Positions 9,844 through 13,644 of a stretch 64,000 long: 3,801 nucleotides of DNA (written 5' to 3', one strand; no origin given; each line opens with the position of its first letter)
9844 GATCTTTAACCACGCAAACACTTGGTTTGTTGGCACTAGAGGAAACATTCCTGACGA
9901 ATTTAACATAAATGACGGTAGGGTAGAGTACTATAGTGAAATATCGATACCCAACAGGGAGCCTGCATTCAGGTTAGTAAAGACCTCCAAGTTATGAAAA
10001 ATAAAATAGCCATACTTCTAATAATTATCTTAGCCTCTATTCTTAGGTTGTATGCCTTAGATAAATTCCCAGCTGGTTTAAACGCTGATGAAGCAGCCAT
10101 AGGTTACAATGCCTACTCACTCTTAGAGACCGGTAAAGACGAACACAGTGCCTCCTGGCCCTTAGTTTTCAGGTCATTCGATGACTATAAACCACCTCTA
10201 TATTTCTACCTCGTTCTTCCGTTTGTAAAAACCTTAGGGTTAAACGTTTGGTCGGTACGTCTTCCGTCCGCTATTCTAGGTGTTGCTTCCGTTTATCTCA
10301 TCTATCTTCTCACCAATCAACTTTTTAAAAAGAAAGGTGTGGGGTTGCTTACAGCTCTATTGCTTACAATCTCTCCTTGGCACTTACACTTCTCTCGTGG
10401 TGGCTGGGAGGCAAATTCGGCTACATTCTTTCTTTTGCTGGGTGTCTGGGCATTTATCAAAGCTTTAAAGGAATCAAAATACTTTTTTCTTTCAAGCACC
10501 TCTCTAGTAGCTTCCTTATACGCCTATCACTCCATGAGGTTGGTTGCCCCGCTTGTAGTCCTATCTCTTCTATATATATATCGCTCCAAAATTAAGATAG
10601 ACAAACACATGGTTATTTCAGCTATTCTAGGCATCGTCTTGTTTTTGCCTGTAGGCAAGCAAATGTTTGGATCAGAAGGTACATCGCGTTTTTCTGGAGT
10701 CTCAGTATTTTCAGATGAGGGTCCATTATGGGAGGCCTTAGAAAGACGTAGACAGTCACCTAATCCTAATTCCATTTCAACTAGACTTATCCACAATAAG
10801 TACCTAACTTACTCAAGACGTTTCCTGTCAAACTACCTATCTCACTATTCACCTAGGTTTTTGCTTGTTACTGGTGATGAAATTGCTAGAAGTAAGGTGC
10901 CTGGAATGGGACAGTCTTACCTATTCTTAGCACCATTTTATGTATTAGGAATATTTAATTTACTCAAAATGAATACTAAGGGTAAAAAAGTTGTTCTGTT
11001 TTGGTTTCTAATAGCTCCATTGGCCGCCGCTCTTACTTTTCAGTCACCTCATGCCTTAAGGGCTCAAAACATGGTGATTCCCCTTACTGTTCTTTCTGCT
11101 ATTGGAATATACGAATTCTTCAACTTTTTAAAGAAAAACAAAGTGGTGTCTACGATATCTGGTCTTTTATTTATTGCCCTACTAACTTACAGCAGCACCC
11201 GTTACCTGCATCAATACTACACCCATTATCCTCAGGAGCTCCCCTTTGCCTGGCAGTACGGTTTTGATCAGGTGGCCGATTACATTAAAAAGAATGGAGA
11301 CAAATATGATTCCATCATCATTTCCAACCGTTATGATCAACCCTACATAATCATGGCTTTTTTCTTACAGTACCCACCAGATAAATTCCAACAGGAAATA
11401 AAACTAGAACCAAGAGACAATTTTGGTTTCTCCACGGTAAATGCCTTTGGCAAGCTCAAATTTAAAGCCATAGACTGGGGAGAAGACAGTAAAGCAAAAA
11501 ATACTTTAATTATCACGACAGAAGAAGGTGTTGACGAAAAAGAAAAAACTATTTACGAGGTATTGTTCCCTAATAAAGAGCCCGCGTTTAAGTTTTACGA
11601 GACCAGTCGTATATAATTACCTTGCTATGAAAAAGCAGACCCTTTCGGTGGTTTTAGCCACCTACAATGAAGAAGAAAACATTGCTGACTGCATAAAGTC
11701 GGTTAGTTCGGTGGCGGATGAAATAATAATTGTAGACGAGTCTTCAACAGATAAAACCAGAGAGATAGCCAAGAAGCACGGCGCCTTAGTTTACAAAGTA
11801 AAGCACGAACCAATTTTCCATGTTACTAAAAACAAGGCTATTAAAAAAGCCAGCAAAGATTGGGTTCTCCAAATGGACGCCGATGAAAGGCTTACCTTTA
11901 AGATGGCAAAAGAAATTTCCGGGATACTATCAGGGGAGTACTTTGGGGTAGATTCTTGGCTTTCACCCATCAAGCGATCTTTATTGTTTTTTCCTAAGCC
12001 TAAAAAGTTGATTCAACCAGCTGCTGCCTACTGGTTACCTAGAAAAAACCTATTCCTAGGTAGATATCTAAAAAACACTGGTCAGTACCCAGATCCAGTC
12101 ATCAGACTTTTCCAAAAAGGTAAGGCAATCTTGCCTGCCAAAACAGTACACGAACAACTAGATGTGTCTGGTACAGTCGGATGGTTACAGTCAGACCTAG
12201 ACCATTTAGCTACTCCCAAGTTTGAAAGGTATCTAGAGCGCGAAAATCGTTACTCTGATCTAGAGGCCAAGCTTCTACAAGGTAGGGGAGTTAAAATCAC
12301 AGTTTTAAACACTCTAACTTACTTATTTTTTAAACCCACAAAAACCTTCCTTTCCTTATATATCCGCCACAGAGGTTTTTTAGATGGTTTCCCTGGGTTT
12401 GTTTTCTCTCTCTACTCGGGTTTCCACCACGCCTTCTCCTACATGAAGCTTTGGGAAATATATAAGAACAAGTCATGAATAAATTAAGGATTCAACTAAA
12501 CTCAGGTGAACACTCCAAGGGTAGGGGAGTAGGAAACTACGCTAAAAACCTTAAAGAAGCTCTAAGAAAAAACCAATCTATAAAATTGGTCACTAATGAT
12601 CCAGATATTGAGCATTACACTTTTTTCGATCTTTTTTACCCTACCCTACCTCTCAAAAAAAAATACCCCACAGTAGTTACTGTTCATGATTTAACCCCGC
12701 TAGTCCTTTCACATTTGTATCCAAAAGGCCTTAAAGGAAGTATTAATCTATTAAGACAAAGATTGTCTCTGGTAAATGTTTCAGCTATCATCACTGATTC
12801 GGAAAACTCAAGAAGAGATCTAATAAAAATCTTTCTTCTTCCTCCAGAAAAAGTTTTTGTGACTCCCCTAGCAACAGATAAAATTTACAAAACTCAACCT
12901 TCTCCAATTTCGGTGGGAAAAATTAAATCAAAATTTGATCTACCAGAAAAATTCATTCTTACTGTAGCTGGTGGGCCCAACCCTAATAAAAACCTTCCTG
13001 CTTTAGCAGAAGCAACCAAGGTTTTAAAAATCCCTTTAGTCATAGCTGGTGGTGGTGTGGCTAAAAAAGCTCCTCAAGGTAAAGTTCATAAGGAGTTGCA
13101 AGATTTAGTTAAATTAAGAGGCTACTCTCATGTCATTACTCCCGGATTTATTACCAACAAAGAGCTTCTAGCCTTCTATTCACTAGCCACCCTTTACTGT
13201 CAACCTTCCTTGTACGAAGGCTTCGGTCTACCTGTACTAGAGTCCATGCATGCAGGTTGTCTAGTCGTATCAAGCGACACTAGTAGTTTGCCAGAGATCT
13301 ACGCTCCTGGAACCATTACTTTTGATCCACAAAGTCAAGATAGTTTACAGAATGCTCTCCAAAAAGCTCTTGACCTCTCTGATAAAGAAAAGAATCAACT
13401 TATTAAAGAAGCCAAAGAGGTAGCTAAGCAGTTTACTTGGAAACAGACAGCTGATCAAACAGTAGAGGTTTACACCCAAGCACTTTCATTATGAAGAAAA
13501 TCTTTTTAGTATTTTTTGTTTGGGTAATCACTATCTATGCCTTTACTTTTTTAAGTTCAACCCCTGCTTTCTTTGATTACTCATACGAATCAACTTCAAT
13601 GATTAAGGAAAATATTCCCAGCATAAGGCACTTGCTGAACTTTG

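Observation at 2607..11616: Five tandem ArnT/PMT-like GT39 paralogs with conserved catalytic loops but divergent C-terminal domains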

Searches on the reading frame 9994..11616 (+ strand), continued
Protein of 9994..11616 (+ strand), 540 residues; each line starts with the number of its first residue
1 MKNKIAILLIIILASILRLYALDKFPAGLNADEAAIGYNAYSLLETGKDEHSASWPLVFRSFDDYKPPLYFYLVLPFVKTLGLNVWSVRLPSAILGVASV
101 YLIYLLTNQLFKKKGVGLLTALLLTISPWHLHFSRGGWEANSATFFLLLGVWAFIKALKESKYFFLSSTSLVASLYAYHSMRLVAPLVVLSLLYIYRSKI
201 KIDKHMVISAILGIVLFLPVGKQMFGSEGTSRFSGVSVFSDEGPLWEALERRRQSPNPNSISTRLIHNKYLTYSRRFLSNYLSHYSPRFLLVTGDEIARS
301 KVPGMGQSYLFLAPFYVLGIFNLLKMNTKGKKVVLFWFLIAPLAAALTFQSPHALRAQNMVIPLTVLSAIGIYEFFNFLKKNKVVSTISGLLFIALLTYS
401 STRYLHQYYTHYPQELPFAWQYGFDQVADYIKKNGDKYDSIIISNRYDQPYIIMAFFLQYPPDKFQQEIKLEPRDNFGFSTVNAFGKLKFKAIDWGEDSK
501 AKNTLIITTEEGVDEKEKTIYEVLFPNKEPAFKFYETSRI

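Call 73: fold_search(model_id=the predicted structure, library=pdb)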
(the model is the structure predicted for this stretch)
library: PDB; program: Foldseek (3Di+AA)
matches with E <= 10: 393; with E <= 0.001: 29
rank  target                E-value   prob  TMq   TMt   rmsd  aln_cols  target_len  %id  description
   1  8b6l_I                7.7e-09  1.00  0.49  0.40  14.1       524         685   13  Subtomogram average of the human Sec61-TRAP-OSTA-translocon (released 2022-12-07)
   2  6s7t_A                2.3e-08  1.00  0.54  0.43  13.3       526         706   15  Cryo-EM structure of human oligosaccharyltransferase complex OST-B (released 2019-12-18)
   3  9n9j_I                2.4e-08  1.00  0.53  0.43  13.0       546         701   13  Structure of a GRP94 folding intermediate engaged with a CCDC134- and FKBP11-bound secretory translocon (released 2025-11-19)
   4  8pn9_A                4.6e-08  1.00  0.51  0.43  13.7       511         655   12  Structure of human oligosaccharyltransferase OST-A complex bound to NGI-1 (released 2024-05-08)
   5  6s7o_A                8.9e-08  1.00  0.53  0.45  13.3       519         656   13  Cryo-EM structure of human oligosaccharyltransferase complex OST-A (released 2019-12-18)
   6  8agc_A                1.1e-07  1.00  0.54  0.43  13.3       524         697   14  Structure of yeast oligosaccharylransferase complex with lipid-linked oligosaccharide and non-acceptor peptide bound (released 2022-12-07)
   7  7e9s_A                3.2e-07  1.00  0.51  0.34  12.2       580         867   14  Archaeal oligosaccharyltransferase AglB from Archaeoglobus fulgidus in complex with an inhibitory peptide and a dolich (released 2021-09-08)
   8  8age_A                4.5e-07  1.00  0.52  0.45  11.0       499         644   14  Structure of yeast oligosaccharylransferase complex with acceptor peptide bound (released 2022-12-07)
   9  6gxc_A                5.2e-07  1.00  0.50  0.40  13.8       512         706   15  Bacterial oligosaccharyltransferase PglB in complex with an inhibitory peptide and a reactive lipid-linked oligosaccha (released 2018-11-14)
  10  5f15                  5.4e-07  1.00  0.42  0.42  14.9       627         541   12  Crystal Structure of ArnT from Cupriavidus metallidurans bound to Undecaprenyl phosphate (released 2016-02-17)
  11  5gmy_A                6.5e-07  1.00  0.52  0.35  12.8       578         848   12  Crystal structure of the Archaeoglobus fulgidus oligosaccharyltransferase (O29867_ARCFU) tethered with an acceptor pep (released 2017-02-01)
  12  3rce_A                8.4e-07  1.00  0.50  0.41  14.2       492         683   15  Bacterial oligosaccharyltransferase PglB (released 2011-06-15)
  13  3wak                  8.4e-07  1.00  0.50  0.33  14.1       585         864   13  Crystal structure of the Archaeoglobus fulgidus oligosaccharyltransferase (O29867_ARCFU) in the apo form (released 2013-10-30)
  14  8agb_A                1.0e-06  1.00  0.51  0.44  11.4       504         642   14  Structure of yeast oligosaccharylransferase complex with lipid-linked oligosaccharide bound (released 2022-12-07)
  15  3waj                  1.3e-06  1.00  0.50  0.36  13.1       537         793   13  Crystal structure of the Archaeoglobus fulgidus oligosaccharyltransferase (O29867_ARCFU) complex with Zn and sulfate (released 2013-10-30)
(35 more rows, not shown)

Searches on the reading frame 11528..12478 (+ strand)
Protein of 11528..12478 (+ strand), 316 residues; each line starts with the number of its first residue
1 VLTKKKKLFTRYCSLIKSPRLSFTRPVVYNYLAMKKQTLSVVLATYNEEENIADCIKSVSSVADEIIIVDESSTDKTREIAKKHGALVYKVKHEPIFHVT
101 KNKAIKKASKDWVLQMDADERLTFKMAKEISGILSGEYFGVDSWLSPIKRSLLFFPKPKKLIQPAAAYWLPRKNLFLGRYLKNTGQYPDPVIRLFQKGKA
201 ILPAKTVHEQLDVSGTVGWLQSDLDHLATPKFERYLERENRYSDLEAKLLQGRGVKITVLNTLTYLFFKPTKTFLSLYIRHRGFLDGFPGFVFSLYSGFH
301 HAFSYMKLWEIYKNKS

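Call 7: search_protein_families(library=pfam, proteins=[window:11528-12478:+], max_evalue=0.001)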
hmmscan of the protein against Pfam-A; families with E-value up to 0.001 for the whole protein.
window:11528-12478:+ (316 aa): 2 families
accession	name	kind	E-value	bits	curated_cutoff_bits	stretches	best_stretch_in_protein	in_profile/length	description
PF00535.33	Glycos_transf_2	-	4e-18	66.3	23.3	1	40-125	1-94/168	Glycosyl transferase family 2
PF13704.12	Glyco_tranf_2_4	-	7.2e-07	30.1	27.5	1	47-127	2-89/98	Glycosyl transferase family 2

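Call 21: search_protein_families(library=ncbifam, proteins=[window:11627-12478:+], max_evalue=0.001)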
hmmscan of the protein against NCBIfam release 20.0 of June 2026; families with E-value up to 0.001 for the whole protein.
window:11627-12478:+ (283 aa): 14 families
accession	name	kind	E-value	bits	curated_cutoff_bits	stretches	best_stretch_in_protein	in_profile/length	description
TIGR04195.1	S_glycosyl_SunS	equivalog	7.4e-13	48.1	350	1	6-115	59-170/421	SunS family peptide S-glycosyltransferase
TIGR04283.1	glyco_like_mftF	equivalog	3.2e-11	43.2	182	1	6-101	1-97/221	TIGR04283 family arsenosugar biosynthesis glycosyltransferase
NF010496.0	PRK13915.1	equivalog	1.6e-10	40.6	262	1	3-59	30-92/307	glucosyl-3-phosphoglycerate synthase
NF007482.0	PRK10073.1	equivalog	2.7e-09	36.5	423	1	3-96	5-105/334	glycosyltransferase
TIGR04182.1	glyco_TIGR04182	equivalog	2.9e-09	36.7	325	1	7-93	3-89/293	S-layer glycoprotein N-glycosyltransferase AglJ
NF041391.1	DPhHxTase_Halo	equivalog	3.3e-09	36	375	1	11-89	2-81/213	dolichyl-phosphate hexose transferase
NF047683.1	TeichurnBiosyTuaG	equivalog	1.4e-07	31.5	400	1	2-94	4-105/252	teichuronic acid biosynthesis protein TuaG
NF058614.1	PPMAGASynPpgS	equivalog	6.3e-07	29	370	1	8-60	4-54/226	polyprenyl-phospho-N-acetylgalactosaminyl synthase PpgS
TIGR03937.1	PgaC_IcaA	equivalog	3.4e-06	26.3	422.3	1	4-89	45-138/407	poly-beta-1,6-N-acetyl-D-glucosamine synthase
NF050050.1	ProtGlycPglI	equivalog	1.6e-05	24.4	500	1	5-90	3-97/306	GalNAc(5)-diNAcBac-PP-undecaprenol beta-1,3-glucosyltransferase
NF045692.1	OglycostaseCruG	equivalog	3.5e-05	22.9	600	1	5-53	42-93/386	2'-O-glycosyltransferase CruG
NF038302.1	EPS_HpsE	equivalog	4.7e-05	22.5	300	1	6-87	3-97/307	hormogonium polysaccharide biosynthesis glycosyltransferase HpsE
NF041875.1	EPS_EpsD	equivalog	6.1e-05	22.6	370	1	6-88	1-91/325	exopolysaccharide biosynthesis glycosyltransferase EpsD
NF053739.1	GlytfEpsEBac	equivalog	9.9e-05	21.4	450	1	6-86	3-92/265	glycosyltransferase EpsE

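Call 41: search_protein_families(library=pfam, proteins=[window:11627-12478:+], max_evalue=1)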
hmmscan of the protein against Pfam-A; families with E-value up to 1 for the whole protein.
window:11627-12478:+ (283 aa): 4 families
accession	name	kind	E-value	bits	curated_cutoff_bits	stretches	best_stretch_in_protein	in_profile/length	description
PF00535.33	Glycos_transf_2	-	3.2e-18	66.7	23.3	1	7-92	1-94/168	Glycosyl transferase family 2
PF13704.12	Glyco_tranf_2_4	-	5.8e-07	30.4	27.5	1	14-94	2-89/98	Glycosyl transferase family 2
PF10111.15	Glyco_tranf_2_2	-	0.0025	17.8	27.3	1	7-93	1-98/276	Glycosyltransferase like family 2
PF13641.12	Glyco_tranf_2_3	-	0.0059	17.1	27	1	6-86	3-96/230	Glycosyltransferase like family 2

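Call 44: search_solved_structures(query=window:11627-12475:+, max_evalue=0.01)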
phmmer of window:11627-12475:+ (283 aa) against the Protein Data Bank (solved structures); distinct sequences matched with E-value up to 0.01: 13.
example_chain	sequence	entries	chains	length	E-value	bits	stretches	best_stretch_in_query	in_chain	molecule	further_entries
22ao_A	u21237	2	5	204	2.1e-15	60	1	6-91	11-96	GmaR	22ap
7msk_A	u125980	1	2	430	1.6e-09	40.6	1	9-115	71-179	Glyco_trans_2-like domain-containing protein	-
7msp_A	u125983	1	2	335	1.8e-08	37.2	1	5-115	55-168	SPbeta prophage-derived glycosyltransferase SunS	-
7msn_A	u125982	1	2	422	2.6e-08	36.7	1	5-115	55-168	SPbeta prophage-derived glycosyltransferase SunS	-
6p61_A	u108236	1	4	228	1.8e-05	27.4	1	2-90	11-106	Glycosyltransferase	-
5mlz_A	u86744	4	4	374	0.00028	23.5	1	5-108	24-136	Dolichol monophosphate mannose synthase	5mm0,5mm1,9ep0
5tze_C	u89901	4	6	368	0.00039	23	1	6-101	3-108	Glycosyl transferase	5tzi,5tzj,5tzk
5tz8_A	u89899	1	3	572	0.00063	22.3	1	6-101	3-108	Glycosyl transferase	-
2z87_A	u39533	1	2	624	0.0064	19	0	6-77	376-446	Chondroitin synthase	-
2z86_A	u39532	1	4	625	0.0064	19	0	6-77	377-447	Chondroitin synthase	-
4y6n_A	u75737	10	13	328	0.0084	18.6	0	4-56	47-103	Glucosyl-3-phosphoglycerate synthase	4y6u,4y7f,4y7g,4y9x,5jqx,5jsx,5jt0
3e25_A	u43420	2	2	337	0.0087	18.6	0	4-56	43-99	Putative uncharacterized protein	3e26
4ddz_A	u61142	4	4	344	0.009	18.5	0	4-56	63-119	GLUCOSYL-3-PHOSPHOGLYCERATE SYNTHASE (GpgS) | Glucosyl-3-phosphoglycerate synthase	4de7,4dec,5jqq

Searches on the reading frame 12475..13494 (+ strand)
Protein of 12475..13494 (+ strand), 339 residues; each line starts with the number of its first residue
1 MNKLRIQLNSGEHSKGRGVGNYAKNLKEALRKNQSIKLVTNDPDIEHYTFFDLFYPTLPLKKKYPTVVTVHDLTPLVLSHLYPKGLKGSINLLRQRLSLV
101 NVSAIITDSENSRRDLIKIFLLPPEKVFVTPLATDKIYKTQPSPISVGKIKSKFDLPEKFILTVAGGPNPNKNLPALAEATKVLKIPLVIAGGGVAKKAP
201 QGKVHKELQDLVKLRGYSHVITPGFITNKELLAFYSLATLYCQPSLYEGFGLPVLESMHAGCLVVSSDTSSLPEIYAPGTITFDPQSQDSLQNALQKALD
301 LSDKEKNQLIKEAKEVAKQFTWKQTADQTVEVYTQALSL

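Call 7: search_protein_families(library=pfam, proteins=[window:12475-13494:+], max_evalue=0.001)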
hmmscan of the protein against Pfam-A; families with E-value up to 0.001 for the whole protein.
window:12475-13494:+ (339 aa): 5 families
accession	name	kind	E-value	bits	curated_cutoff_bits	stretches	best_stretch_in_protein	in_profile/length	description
PF00534.26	Glycos_transf_1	-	2.4e-25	89.5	26.4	1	157-315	13-171/172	Glycosyl transferases group 1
PF13692.12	Glyco_trans_1_4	-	5.5e-18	66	27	1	162-299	5-140/142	Glycosyl transferases group 1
PF13439.12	Glyco_transf_4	-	4.8e-09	36.9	28.5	1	30-134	68-166/170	Glycosyltransferase Family 4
PF13524.12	Glyco_trans_1_2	-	2.1e-06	28.2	25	1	220-329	29-142/144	Glycosyl transferase-like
PF13579.12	Glyco_trans_4_4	-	3.1e-05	24.8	29.7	1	61-132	92-157/158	Glycosyl transferase 4-like domain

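Call 21: search_protein_families(library=ncbifam, proteins=[window:12475-13494:+], max_evalue=0.001)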
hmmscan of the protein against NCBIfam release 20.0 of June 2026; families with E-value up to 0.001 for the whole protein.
window:12475-13494:+ (339 aa): 22 families
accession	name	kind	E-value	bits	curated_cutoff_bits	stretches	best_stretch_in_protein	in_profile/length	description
TIGR04047.1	MSMEG_0565_glyc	hypoth_equivalog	1.1e-21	77.3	259.85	1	159-334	193-372/373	MSMEG_0565 family glycosyltransferase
TIGR02149.1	glgA_Coryne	subfamily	7.3e-20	71.4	302.4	1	63-335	106-389/391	glycogen synthase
NF038295.1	EPS_HpsP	equivalog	4.2e-14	52.3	550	1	174-335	226-386/388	hormogonium polysaccharide biosynthesis glycosyltransferase HpsP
TIGR03449.1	mycothiol_MshA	equivalog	4.5e-13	48.9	462.5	1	185-337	253-404/406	D-inositol-3-phosphate glycosyltransferase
TIGR03999.1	thiol_BshA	equivalog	3e-10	39.6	273.7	1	229-337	264-374/375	N-acetyl-alpha-D-glucosaminyl L-malate synthase BshA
NF053513.1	Gtran_IagA_BgsA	equivalog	7.5e-09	35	460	1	203-337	201-332/333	LTA glycolipid anchor biosynthesis glycosyltransferase, IagA/BgsA family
NF053787.1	GlcN_PG_synth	equivalog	1.2e-08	34.2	480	1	126-336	165-359/361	N-acetylglucosaminyl phosphatidylglycerol synthase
NF047684.1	TeichurnBiosyTuaC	equivalog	3.5e-08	32.8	550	1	143-336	202-389/391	teichuronic acid biosynthesis protein TuaC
TIGR02095.1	glgA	subfamily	4.1e-08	32.3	328.45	1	236-335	367-476/477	glycogen/starch synthase, ADP-glucose type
NF041010.1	glycosy_Agl16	equivalog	7e-08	31.7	575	1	49-335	90-350/352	glycosylation protein Agl16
TIGR03088.1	stp2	hypoth_equivalog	1.7e-07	30.6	409.05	1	185-337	229-374/374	TIGR03088 family PEP-CTERM/XrtA system glycosyltransferase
TIGR04157.1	glyco_rSAM_CFB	subfamily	3.7e-07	29.5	400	1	165-283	233-346/406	TIGR04157 family glycosyltransferase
NF050063.1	ProtGlycPglJ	equivalog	9e-07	28.4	500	1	79-331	121-361/363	N-acetylgalactosamine-N,N'-diacetylbacillosaminyl-diphospho-undecaprenol 4-alpha-N-acetylgalactosaminyltransferase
TIGR04063.1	stp3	hypoth_equivalog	1e-06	27.9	442.05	1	101-337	157-396/397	TIGR04063 family PEP-CTERM/XrtA system glycosyltransferase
NF041876.1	EPS_EpsE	equivalog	4.4e-06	26.2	400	1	184-327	244-387/389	exopolysaccharide biosynthesis GT4 family glycosyltransferase EpsE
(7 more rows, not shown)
